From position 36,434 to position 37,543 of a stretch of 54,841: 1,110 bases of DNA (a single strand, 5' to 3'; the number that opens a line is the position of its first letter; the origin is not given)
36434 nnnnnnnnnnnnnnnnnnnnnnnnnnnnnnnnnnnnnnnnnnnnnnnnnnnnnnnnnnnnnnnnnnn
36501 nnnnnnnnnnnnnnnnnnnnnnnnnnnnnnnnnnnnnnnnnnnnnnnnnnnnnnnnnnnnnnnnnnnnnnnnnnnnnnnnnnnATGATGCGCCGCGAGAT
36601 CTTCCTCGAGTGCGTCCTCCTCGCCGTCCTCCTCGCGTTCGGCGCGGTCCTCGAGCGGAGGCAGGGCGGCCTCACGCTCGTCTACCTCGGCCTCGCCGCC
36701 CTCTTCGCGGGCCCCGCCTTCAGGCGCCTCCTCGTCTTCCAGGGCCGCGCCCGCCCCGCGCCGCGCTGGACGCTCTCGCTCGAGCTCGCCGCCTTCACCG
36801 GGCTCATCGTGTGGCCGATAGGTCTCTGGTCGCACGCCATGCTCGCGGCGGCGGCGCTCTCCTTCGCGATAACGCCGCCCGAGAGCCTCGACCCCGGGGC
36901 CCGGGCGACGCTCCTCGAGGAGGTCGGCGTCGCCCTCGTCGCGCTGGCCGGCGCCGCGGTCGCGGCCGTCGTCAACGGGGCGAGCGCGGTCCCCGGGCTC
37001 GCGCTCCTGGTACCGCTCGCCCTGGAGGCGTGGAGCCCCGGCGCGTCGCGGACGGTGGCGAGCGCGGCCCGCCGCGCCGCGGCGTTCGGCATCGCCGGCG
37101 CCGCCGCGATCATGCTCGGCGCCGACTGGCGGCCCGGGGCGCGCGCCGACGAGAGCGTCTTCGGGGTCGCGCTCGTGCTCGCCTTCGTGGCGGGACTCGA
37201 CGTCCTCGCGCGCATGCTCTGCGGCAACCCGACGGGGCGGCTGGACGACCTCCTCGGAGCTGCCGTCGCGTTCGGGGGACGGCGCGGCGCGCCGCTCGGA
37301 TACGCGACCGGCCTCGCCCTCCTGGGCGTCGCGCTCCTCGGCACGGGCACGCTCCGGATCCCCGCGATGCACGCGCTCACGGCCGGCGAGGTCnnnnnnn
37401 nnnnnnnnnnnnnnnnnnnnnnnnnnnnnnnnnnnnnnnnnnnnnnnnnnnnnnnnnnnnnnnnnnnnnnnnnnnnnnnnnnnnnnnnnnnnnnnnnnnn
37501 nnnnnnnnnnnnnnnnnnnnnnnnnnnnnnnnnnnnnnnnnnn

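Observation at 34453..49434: Candidate new module: one N-terminal membrane domain shared by two ~1017-aa GT-C-like proteins and two ~600-aa SGNH proteins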

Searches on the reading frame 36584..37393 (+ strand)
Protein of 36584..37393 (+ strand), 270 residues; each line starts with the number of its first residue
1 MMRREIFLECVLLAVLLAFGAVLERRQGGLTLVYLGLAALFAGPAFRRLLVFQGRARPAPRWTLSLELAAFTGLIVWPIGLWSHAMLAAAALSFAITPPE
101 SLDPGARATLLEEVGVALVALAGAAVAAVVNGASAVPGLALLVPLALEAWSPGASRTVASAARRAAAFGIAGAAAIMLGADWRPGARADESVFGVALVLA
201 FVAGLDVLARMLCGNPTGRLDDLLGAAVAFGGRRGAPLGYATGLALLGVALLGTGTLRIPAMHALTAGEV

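Call 33: search_protein_representatives(alignment_id=A2)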
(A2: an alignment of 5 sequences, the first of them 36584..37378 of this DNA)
Query: 5 sequences, 260 profile positions. Proteins with E-value up to 0.001 (for the whole library): 53; up to 1e-10: 33; up to 1e-30: 3. The best 53 are listed.
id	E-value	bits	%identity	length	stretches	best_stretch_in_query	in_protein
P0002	2.3e-91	322.3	-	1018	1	1-260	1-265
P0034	3.2e-52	194.0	-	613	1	2-257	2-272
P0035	3.0e-37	144.9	-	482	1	1-239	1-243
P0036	6.7e-30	120.8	-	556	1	17-208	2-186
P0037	2.8e-29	118.8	-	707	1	1-243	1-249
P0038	4.2e-28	115.0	-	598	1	1-254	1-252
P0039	2.6e-27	112.3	-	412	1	3-212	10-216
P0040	1.6e-25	106.5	-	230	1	1-181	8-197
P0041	1.5e-24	103.3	-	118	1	4-120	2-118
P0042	6.4e-24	101.2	-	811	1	1-180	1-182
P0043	8.8e-24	100.8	-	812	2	1-177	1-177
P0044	2.0e-23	99.6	-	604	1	2-256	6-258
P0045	7.0e-22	94.6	-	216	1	14-206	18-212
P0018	1.7e-21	93.3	-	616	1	3-257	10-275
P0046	5.1e-21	91.7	-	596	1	3-257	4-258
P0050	1.1e-19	87.3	-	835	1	3-243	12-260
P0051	3.1e-18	82.6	-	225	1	9-212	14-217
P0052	2.0e-17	79.9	-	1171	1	3-196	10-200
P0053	3.3e-17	79.3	-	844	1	4-255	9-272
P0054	6.3e-16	75.0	-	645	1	4-245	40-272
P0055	3.8e-15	72.5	-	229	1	3-201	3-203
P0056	4.7e-15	72.2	-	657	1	3-201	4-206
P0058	2.4e-13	66.6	-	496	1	3-246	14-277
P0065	6.4e-09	52.1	-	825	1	1-168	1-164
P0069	2.7e-07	46.7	-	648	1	17-220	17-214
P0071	4.6e-06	42.7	-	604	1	5-208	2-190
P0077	1.8e-04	37.5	-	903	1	15-175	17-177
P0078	3.8e-04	36.4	-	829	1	5-246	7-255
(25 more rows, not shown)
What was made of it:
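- It was found in 53 clusters among 1.84 billion protein representatives, always at residues 1 to about 260 (call 33).
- Tried and rejected: The exhaustive search was needed (call 33).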

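Call 34: search_protein_families(library=pfam, proteins=[P0037, P0042, P0043, P0050, P0052, P0053, P0065, P0077, P0078, P0056], max_evalue=0.1)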
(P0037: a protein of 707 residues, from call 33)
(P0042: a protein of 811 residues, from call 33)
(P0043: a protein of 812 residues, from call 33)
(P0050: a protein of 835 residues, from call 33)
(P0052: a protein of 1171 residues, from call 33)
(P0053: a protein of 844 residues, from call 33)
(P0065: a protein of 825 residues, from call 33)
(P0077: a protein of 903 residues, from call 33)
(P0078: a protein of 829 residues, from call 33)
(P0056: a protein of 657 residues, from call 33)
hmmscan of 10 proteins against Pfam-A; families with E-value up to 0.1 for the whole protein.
P0037 (707 aa): 2 families
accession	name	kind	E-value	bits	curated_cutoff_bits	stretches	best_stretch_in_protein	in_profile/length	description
PF13472.12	Lipase_GDSL_2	-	3.8e-09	37.7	32.9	1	415-644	1-158/178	GDSL-like Lipase/Acylhydrolase family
PF25182.1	NonGDSL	-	0.0011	18.8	80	1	398-485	13-103/220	Non-GDSL lipase-like family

P0042 (811 aa): 0 families

P0043 (812 aa): 0 families

P0050 (835 aa): 0 families

P0052 (1171 aa): 0 families

P0053 (844 aa): 0 families

P0065 (825 aa): 0 families

P0077 (903 aa): 1 family
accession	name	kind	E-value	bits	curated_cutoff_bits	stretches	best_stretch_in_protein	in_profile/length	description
PF13231.12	PMT_2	-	0.0002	22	26.1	1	408-549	18-160/160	Dolichyl-phosphate-mannose-protein mannosyltransferase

P0078 (829 aa): 0 families

P0056 (657 aa): 1 family
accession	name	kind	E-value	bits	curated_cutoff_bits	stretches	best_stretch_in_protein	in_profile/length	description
PF13472.12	Lipase_GDSL_2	-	4.6e-06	27.7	32.9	1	395-638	1-176/178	GDSL-like Lipase/Acylhydrolase family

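Call 40: find_homologous_proteins(query=A3)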
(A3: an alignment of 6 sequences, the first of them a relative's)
Query A3 (6 sequences) (812 aa, profile of the alignment): 5 proteins with E <= 0.001 among 8000 candidates.
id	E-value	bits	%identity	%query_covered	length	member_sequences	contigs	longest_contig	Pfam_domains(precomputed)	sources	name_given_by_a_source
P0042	0.0e+0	1131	41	100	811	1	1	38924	-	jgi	jgi:hypothetical protein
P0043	0.0e+0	1130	100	100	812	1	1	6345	-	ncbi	-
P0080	3.0e-170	586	40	66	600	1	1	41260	-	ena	-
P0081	3.0e-165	570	40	67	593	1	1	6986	-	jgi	jgi:hypothetical protein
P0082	2.0e-145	504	38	67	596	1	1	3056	-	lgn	-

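Call 41: find_encoding_contigs(protein=P0042, flank=10000, max_places=1)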
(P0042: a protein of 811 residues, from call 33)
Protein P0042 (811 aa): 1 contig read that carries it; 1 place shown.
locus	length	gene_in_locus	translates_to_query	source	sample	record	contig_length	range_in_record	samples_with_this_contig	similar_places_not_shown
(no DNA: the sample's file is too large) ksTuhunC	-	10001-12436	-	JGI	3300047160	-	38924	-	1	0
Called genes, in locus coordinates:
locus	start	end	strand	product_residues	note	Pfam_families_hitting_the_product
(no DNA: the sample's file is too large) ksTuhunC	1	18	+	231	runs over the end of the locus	PF00398:RrnaAD, PF13489:Methyltransf_23 (weak), PF05175:MTS, PF08241:Methyltransf_11 (weak), PF08242:Methyltransf_12, PF13649:Methyltransf_25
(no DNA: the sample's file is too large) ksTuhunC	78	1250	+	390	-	PF01266:DAO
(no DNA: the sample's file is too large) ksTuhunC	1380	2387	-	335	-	PF13367:PrsW-protease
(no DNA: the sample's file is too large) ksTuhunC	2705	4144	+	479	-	PF00206:Lyase_1, PF10397:ADSL_C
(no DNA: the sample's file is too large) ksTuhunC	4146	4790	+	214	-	-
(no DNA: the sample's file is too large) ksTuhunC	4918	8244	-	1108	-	PF01636:APH (faint), PF00069:Pkinase, PF07714:PK_Tyr_Ser-Thr, PF14531:Kinase-like (weak), PF00069:Pkinase, PF07714:PK_Tyr_Ser-Thr, PF17667:Pkinase_fungal (weak), PF03781:FGE-sulfatase, +1 more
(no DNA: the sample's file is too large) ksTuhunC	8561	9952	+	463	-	-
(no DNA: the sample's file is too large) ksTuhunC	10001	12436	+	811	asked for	-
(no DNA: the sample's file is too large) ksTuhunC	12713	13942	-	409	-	PF01833:TIG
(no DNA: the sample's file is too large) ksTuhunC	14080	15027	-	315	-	PF01073:3Beta_HSD (weak), PF01370:Epimerase, PF05368:NmrA (faint), PF13460:NAD_binding_10, PF16363:GDP_Man_Dehyd (weak), PF08338:DUF1731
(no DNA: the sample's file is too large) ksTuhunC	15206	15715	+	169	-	PF13429:TPR_15 (faint), PF13428:TPR_14 (faint), PF13371:TPR_9 (faint), PF14559:TPR_19 (faint), PF00515:TPR_1 (faint), PF07719:TPR_2 (faint), PF13176:TPR_7 (faint), PF13432:TPR_16 (weak), +4 more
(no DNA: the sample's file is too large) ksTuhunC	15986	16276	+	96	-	-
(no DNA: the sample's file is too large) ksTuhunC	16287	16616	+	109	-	PF01050:MannoseP_isomer (weak), PF07883:Cupin_2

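Call 42: find_encoding_contigs(protein=P0080, flank=10000, max_places=1)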
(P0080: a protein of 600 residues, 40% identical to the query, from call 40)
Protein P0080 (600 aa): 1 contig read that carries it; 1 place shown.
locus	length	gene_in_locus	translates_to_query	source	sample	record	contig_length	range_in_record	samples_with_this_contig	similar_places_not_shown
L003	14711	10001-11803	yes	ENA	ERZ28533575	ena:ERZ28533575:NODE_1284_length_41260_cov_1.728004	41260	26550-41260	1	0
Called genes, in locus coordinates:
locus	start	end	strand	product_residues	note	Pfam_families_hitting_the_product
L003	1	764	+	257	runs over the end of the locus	-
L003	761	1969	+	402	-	PF13472:Lipase_GDSL_2 (weak)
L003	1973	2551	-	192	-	-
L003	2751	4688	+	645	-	PF13522:GATase_6, PF13537:GATase_7, PF00733:Asn_synthase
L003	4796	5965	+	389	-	PF01209:Ubie_methyltran (weak), PF13489:Methyltransf_23, PF08003:Methyltransf_9 (weak), PF13847:Methyltransf_31, PF08241:Methyltransf_11, PF08242:Methyltransf_12, PF13649:Methyltransf_25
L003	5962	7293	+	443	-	PF13439:Glyco_transf_4, PF13524:Glyco_trans_1_2 (faint), PF13579:Glyco_trans_4_4, PF20706:GT4-conflict, PF00534:Glycos_transf_1, PF13692:Glyco_trans_1_4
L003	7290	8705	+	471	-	PF13439:Glyco_transf_4 (weak), PF13579:Glyco_trans_4_4 (weak), PF20706:GT4-conflict, PF00534:Glycos_transf_1, PF13692:Glyco_trans_1_4, PF13524:Glyco_trans_1_2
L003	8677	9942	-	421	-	PF20706:GT4-conflict, PF13439:Glyco_transf_4, PF13579:Glyco_trans_4_4, PF00534:Glycos_transf_1, PF13692:Glyco_trans_1_4, PF13524:Glyco_trans_1_2 (weak)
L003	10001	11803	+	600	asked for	-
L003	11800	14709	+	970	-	?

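Call 56: search_protein_families(library=ncbifam, proteins=[P0043, P0052, P0077], max_evalue=0.1)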
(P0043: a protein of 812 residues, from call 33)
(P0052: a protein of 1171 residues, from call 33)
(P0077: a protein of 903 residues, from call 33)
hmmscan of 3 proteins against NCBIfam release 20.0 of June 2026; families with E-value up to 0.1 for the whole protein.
P0043 (812 aa): 0 families

P0052 (1171 aa): 0 families

P0077 (903 aa): 0 families

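Call 62: predict_structure(alignment_id=A5)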
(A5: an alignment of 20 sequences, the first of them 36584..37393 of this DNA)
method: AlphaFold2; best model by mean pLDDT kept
length: 270 residues; sequences in the alignment: 20
mean_pLDDT: 81.0   pTM: 0.77
mean pLDDT of the five models: 81.0, 80.4, 80.1, 79.6, 79.4
residues with pLDDT >= 90: 145; 70-90: 51; 50-70: 54; < 50: 20
segments of 3 or more residues with pLDDT < 50: 235-240, 257-263
pLDDT, mean of each block of 10 residues (from residue 1): 90 96 93 93 96 92 96 89 91 84 74 96 93 90 94 91 95 87 55 81 82 64 61 50 55 51 49
secondary structure, 60 per line:
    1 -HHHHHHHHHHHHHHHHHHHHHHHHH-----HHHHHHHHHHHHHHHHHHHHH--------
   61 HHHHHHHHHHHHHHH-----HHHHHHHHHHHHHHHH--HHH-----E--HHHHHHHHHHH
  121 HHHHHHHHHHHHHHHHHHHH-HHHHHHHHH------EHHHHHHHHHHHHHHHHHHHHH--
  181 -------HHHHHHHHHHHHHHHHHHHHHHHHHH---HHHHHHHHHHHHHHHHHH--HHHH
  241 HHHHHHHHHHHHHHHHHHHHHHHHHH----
elements in order: H2-26 H32-52 H61-75 H81-96 H110-140 H142-150 H158-178 H188-213 H217-234 H237-266
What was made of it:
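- Helices 3, 4 and 6 are short, at 9-16 residues (call 62).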

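Call 64: fold_search(model_id=the predicted structure, library=pdb)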
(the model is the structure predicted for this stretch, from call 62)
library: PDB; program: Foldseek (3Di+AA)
matches with E <= 10: 131; with E <= 0.001: 0
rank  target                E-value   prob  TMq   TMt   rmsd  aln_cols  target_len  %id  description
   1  9qtq_G                8.7e-01  0.10  0.18  0.19  17.5       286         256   15  Structure of the energy converting methyltransferase (Mtr) of Methanosarcina mazei in complex with a novel protein bin (released 2025-12-24)
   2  8fbi                  1.0e+00  0.15  0.23  0.22  19.2       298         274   17  Improving the secretion of designed protein assemblies through negative design of cryptic transmembrane domains (released 2023-03-22)
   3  8vlw_A                1.0e+00  0.06  0.15  0.18  26.4       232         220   16  TolQ-TolR inner membrane protein complex from Acinetobacter baumannii (released 2025-01-15)
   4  3ukm_A                1.1e+00  0.04  0.14  0.15  22.1       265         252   12  Crystal structure of the human two pore domain potassium ion channel K2P1 (TWIK-1) (released 2012-02-08)
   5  1qu7_A                1.5e+00  0.04  0.11  0.13  44.7       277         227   13  FOUR HELICAL-BUNDLE STRUCTURE OF THE CYTOPLASMIC DOMAIN OF A SERINE CHEMOTAXIS RECEPTOR (released 2000-07-12)
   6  8xma_B                1.6e+00  0.10  0.22  0.21  16.7       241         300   13  Cryo-EM structure of human ZnT1 WT, in the presence of zinc, determined in an outward-facing conformation (released 2024-10-30)
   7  8hki_D                1.6e+00  0.08  0.18  0.18  14.3       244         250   11  Human TRiC open state (released 2023-12-13)
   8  5fcl_C                2.0e+00  0.08  0.19  0.17  17.7       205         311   18  Crystal structure of Cas1 from Pectobacterium atrosepticum (released 2016-03-16)
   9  8xma_A                2.1e+00  0.05  0.16  0.15  18.4       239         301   10  Cryo-EM structure of human ZnT1 WT, in the presence of zinc, determined in an outward-facing conformation (released 2024-10-30)
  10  7vg4_E                2.2e+00  0.06  0.16  0.20  18.0       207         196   16  10,5-methenyltetrahydrofolate cyclohydrolase from Methylobacterium extorquens AM1 strain (released 2022-07-06)
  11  7cha_G                2.4e+00  0.04  0.16  0.16  18.1       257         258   18  Cryo-EM structure of P.aeruginosa MlaFEBD with AMPPNP (released 2021-05-19)
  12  5fcl_A                2.5e+00  0.08  0.19  0.17  18.0       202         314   15  Crystal structure of Cas1 from Pectobacterium atrosepticum (released 2016-03-16)
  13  8yky_R                2.6e+00  0.10  0.23  0.23  17.8       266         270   13  Structure of human class T GPCR TAS2R14-Ggustducin complex with agonist 28.1 (released 2024-07-10)
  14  1foe_C                2.6e+00  0.04  0.18  0.14  16.9       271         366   11  CRYSTAL STRUCTURE OF RAC1 IN COMPLEX WITH THE GUANINE NUCLEOTIDE EXCHANGE REGION OF TIAM1 (released 2001-01-17)
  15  7vv5_R                2.7e+00  0.07  0.18  0.18  18.6       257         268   15  Cryo-EM structure of pseudoallergen receptor MRGPRX2 complex with C48/80, state1 (released 2021-12-01)
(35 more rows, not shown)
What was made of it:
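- On Any described family, for the N-module: Foldseek best E is 0.87 with TM-score at most 0.23 (call 64).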

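Call 74: search_protein_families(library=pfam, proteins=[P0036, P0039, P0054, P0058, P0052, P0040, P0051, P0055, P0069, P0071], max_evalue=0.01)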
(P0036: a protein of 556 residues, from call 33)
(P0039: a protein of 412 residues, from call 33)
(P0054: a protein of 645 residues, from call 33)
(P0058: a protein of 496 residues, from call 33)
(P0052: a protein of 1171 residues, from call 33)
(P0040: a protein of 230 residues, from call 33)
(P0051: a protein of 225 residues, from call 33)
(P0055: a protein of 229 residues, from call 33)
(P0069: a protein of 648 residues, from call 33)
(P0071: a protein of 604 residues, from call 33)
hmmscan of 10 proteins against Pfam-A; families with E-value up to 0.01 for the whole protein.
P0036 (556 aa): 1 family
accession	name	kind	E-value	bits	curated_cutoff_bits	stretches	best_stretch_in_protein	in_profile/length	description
PF13472.12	Lipase_GDSL_2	-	3.5e-05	24.8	32.9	1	306-450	1-135/178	GDSL-like Lipase/Acylhydrolase family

P0039 (412 aa): 0 families

P0054 (645 aa): 2 families
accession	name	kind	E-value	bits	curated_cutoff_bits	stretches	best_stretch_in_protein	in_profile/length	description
PF01757.29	Acyl_transf_3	-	2.9e-30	105.9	31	1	257-608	2-325/326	Acyltransferase domain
PF07786.18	HGSNAT_cat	-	0.0009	19.3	22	0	255-367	1-96/222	Heparan-alpha-glucosaminide N-acetyltransferase, catalytic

P0058 (496 aa): 0 families

P0052 (1171 aa): 0 families

P0040 (230 aa): 1 family
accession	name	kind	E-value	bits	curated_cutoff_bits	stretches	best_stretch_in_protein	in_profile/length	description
PF18920.5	DUF5671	-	0.00041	20.7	28.4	1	73-187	3-93/132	Domain of unknown function (DUF5671)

P0051 (225 aa): 0 families

P0055 (229 aa): 0 families

P0069 (648 aa): 1 family
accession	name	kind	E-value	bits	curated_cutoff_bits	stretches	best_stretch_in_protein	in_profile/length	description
PF13472.12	Lipase_GDSL_2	-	0.001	20.1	32.9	1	384-631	2-177/178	GDSL-like Lipase/Acylhydrolase family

P0071 (604 aa): 1 family
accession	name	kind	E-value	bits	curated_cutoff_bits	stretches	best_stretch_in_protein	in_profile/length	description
PF13472.12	Lipase_GDSL_2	-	0.0049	17.8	32.9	0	334-587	2-176/178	GDSL-like Lipase/Acylhydrolase family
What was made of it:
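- On AT3-SGNH fused acyltransferases (OafA/OafB type): A different protein, P0054, carries the module and AT3 as two separate domains (call 74).
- On Any described family, for the N-module: The only exception is a sub-threshold DUF5671 hit in the stand-alone protein P0040 (E 4e-4, 20.7 bits against a cut-off of 28.4; call 74).
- It is fused to an AT3 domain that already performs that step (call 74).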

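Call 82: find_encoding_contigs(protein=P0054, flank=10000, max_places=2)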
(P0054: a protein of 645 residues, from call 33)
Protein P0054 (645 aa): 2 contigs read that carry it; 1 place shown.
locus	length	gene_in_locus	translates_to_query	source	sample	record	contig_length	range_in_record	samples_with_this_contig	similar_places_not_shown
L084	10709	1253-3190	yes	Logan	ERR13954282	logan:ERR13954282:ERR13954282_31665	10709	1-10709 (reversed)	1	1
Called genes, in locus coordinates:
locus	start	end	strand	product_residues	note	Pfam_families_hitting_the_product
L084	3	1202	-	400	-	?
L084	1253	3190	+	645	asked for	PF01757:Acyl_transf_3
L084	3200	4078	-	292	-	-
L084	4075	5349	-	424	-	PF00005:ABC_tran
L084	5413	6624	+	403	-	PF20706:GT4-conflict (faint), PF13439:Glyco_transf_4, PF13579:Glyco_trans_4_4, PF00534:Glycos_transf_1, PF13692:Glyco_trans_1_4, PF13524:Glyco_trans_1_2 (weak)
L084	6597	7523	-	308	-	PF05050:Methyltransf_21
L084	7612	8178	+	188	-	PF05685:Uma2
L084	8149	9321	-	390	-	PF13231:PMT_2 (weak)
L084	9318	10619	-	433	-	PF13439:Glyco_transf_4, PF13579:Glyco_trans_4_4, PF20706:GT4-conflict (weak), PF00534:Glycos_transf_1, PF13692:Glyco_trans_1_4, PF13524:Glyco_trans_1_2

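Call 87: find_encoding_contigs(protein=P0040, flank=8000, max_places=2)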
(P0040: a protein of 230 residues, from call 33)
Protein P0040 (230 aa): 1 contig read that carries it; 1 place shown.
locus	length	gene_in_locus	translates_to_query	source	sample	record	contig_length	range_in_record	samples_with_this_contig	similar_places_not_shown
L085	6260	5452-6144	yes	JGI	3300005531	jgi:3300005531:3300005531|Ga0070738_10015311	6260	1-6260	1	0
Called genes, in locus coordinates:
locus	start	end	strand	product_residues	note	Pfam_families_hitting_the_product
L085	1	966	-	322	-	PF00535:Glycos_transf_2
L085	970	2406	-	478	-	PF02310:B12-binding, PF04055:Radical_SAM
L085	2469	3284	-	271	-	PF13489:Methyltransf_23, PF01209:Ubie_methyltran, PF02353:CMAS, PF06325:PrmA, PF13847:Methyltransf_31, PF08241:Methyltransf_11, PF08242:Methyltransf_12, PF13649:Methyltransf_25, +2 more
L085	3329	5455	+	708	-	-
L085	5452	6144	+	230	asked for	-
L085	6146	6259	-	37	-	?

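Call 88: find_encoding_contigs(protein=P0051, flank=8000, max_places=2)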
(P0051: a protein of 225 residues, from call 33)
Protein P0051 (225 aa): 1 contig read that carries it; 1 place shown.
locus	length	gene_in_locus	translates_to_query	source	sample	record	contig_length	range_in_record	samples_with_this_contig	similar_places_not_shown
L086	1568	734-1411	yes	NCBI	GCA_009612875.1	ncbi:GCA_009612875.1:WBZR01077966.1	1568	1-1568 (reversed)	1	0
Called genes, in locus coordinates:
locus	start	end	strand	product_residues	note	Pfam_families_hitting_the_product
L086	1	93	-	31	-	?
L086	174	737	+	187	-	-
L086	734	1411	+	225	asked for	-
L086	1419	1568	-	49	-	?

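Call 90: search_protein_families(library=pfam, proteins=[L085:3329-5455:+, L086:174-737:+, P0058, P0052, P0080, P0043], max_evalue=5)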
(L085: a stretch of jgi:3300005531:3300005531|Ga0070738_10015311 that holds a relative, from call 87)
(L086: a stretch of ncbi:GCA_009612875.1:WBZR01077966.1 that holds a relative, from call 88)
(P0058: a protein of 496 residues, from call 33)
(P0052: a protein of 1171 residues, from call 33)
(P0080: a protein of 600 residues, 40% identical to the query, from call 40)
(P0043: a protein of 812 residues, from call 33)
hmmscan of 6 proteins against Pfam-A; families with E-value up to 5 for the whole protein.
L085:3329-5455:+ (708 aa): 1 family
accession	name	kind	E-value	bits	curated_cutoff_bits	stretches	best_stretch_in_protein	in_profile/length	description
PF20228.3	DUF6587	-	0.37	12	27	1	110-150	8-47/82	Family of unknown function (DUF6587)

L086:174-737:+ (187 aa): 2 families
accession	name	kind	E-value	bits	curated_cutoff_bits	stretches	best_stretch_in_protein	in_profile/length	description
PF16311.10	TMEM100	-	0.11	12.6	34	1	137-176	57-95/133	Transmembrane protein 100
PF10512.14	Borealin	-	0.2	12.2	19.5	1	40-93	34-89/118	Cell division cycle-associated protein 8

P0058 (496 aa): 0 families

P0052 (1171 aa): 0 families

P0080 (600 aa): 0 families

P0043 (812 aa): 0 families
